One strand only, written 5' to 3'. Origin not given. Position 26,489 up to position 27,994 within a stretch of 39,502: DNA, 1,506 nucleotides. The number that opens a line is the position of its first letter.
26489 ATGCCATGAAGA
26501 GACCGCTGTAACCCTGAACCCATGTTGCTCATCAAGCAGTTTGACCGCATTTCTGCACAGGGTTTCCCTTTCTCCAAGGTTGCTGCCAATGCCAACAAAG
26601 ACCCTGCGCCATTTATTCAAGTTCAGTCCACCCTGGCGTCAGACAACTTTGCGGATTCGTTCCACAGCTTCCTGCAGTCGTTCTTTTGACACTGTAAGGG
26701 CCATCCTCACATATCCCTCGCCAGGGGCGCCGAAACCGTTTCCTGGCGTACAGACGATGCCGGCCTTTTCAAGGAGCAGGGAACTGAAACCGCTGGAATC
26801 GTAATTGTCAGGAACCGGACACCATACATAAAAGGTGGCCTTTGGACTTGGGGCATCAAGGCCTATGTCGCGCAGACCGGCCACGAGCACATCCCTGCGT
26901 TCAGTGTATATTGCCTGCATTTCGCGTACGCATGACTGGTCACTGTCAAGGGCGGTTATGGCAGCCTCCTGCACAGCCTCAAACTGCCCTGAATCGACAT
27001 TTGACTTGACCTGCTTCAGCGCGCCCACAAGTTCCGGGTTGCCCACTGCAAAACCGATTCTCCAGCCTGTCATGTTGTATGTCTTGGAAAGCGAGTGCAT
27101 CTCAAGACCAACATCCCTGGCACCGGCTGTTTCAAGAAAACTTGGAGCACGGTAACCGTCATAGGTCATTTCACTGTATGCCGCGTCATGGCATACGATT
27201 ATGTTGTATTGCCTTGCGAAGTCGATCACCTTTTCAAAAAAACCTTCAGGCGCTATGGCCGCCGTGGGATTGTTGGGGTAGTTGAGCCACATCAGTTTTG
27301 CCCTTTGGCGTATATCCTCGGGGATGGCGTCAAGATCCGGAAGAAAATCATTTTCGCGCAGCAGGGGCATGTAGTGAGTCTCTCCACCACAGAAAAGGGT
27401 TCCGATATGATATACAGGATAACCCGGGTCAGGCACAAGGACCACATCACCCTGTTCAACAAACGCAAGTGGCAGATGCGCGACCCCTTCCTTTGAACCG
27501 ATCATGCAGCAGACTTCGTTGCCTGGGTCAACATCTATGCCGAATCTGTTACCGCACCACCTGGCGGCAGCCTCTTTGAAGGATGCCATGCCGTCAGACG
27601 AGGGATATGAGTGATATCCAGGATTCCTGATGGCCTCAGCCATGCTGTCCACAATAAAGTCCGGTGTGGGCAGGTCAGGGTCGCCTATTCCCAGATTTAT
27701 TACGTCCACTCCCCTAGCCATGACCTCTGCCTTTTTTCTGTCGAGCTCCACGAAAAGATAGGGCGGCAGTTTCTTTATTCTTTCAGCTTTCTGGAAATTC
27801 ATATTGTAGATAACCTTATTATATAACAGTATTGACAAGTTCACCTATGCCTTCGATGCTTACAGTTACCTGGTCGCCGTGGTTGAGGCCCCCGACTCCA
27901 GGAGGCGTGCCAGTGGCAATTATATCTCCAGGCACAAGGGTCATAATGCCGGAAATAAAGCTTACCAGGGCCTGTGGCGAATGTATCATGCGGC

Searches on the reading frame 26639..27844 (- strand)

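Call 66: search_protein_families(library=pfam, proteins=[window:26639-27844:-], max_evalue=0.00001)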
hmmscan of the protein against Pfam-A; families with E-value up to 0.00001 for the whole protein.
window:26639-27844:- (401 aa): 1 family
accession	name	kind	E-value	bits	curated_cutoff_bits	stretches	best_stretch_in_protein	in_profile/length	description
PF00155.27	Aminotran_1_2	-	7.7e-71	239.6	19.7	1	47-397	2-361/361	Aminotransferase class I and II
